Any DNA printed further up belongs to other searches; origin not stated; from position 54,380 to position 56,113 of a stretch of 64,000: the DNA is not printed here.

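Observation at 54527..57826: SpoT-like RSH enzyme fused to a ~470-aa, ~14-helix membrane module with an EamA/DMT-transporter-like half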

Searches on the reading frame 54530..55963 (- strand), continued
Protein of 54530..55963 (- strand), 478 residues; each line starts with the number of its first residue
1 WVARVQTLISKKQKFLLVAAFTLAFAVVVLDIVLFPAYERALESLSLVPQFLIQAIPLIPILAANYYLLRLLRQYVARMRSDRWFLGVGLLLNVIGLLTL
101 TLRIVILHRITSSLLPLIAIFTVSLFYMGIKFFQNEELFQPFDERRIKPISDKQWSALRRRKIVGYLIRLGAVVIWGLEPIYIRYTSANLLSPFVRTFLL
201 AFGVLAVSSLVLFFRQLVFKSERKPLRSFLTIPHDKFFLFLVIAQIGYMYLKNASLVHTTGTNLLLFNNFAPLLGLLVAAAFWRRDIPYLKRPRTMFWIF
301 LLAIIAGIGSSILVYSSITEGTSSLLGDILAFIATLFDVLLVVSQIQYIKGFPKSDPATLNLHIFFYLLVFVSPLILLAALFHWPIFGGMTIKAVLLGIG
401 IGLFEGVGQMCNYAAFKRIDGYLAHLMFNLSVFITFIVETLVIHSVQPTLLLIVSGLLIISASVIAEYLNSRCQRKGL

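Call 71: predict_structure(alignment_id=A4)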
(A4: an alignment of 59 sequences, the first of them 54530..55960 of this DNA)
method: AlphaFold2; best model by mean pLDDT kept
length: 477 residues; sequences in the alignment: 59
mean_pLDDT: 89.0   pTM: 0.88
mean pLDDT of the five models: 89.0, 86.0, 85.4, 85.3, 83.9
residues with pLDDT >= 90: 265; 70-90: 189; 50-70: 19; < 50: 4
segments of 3 or more residues with pLDDT < 50: 2-5
pLDDT, mean of each block of 10 residues (from residue 1): 61 87 88 86 84 83 86 72 79 83 75 80 85 79 82 97 97 94 93 96 98 91 81 96 97 89 87 92 89 92 90 74 84 95 97 96 98 96 93 97 98 97 95 93 90 94 96 93
secondary structure, 60 per line:
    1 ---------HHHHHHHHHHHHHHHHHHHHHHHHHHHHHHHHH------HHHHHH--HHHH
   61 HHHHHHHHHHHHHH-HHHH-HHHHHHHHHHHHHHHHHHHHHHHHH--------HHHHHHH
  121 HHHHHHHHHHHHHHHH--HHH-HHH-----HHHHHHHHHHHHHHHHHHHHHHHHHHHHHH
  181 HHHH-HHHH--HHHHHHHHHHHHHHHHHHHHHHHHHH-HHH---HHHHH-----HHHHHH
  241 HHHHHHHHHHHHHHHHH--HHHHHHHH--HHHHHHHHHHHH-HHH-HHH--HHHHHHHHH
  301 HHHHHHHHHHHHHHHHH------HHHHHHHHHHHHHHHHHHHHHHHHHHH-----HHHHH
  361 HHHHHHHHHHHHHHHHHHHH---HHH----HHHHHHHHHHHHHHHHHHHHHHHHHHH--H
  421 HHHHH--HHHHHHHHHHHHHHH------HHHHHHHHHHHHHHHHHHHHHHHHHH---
elements in order: H10-42 H49-54 H57-74 H76-79 H81-105 H114-136 H151-184 H186-189 H192-217 H225-229 H235-257 H260-267 H270-281 H292-317 H324-350 H356-380 H391-417 H420-425 H428-442 H449-474

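Call 74: fold_search(model_id=the predicted structure, library=pdb)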
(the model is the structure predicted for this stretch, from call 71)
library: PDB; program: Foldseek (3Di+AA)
matches with E <= 10: 688; with E <= 0.001: 35
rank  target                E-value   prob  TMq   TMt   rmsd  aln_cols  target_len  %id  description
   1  5i20_C                1.4e-06  1.00  0.49  0.79   4.1       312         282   17  Crystal structure of protein (released 2016-06-01)
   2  5i20_A                2.0e-06  1.00  0.49  0.77   4.7       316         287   17  Crystal structure of protein (released 2016-06-01)
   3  5i20_D                2.4e-06  1.00  0.48  0.78   4.6       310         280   16  Crystal structure of protein (released 2016-06-01)
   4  5i20_B                4.0e-06  1.00  0.45  0.74   5.7       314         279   17  Crystal structure of protein (released 2016-06-01)
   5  5i20_E                6.2e-06  1.00  0.48  0.75   4.8       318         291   18  Crystal structure of protein (released 2016-06-01)
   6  5y78_A                6.2e-06  1.00  0.45  0.66   5.3       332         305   15  Crystal structure of the triose-phosphate/phosphate translocator in complex with inorganic phosphate (released 2017-10-04)
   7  9i20_A                7.7e-06  1.00  0.45  0.68   5.1       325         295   15  Cryo-EM structure of human SLC35B1 with ADP (released 2025-05-21)
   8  9gry_A                3.1e-05  1.00  0.45  0.68   5.1       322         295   14  Cryo-EM structure of human SLC35B1-Q113F variant with AMP-PNP (released 2025-05-21)
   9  6i1z_A                3.3e-05  1.00  0.44  0.68   5.2       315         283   13  Outward facing structure of apo CST (released 2019-06-05)
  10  6i1z_B                3.3e-05  1.00  0.45  0.68   5.1       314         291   12  Outward facing structure of apo CST (released 2019-06-05)
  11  6i1r_A                5.1e-05  1.00  0.45  0.65   5.5       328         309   12  Crystal structure of CMP bound CST in an outward facing conformation (released 2019-06-05)
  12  6oh3                  6.1e-05  1.00  0.47  0.69   5.1       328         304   12  X-ray crystal structure of the mouse CMP-sialic acid transporter in complex with CMP-sialic acid, by lipidic cubic phase (released 2019-04-24)
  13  5ogk_E                7.0e-05  1.00  0.45  0.67   6.1       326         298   13  Crystal structure of a nucleotide sugar transporter with bound nucleotide sugar. (released 2017-11-22)
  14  7paf_A                7.3e-05  1.00  0.47  0.75   4.6       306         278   15  Streptococcus pneumoniae choline importer LicB in lipid nanodiscs (released 2022-03-16)
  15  6i1r_B                7.3e-05  1.00  0.45  0.65   5.5       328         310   13  Crystal structure of CMP bound CST in an outward facing conformation (released 2019-06-05)
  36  5i20_F                1.1e-03  1.00  0.37  0.74   4.9       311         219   15  Crystal structure of protein (released 2016-06-01)
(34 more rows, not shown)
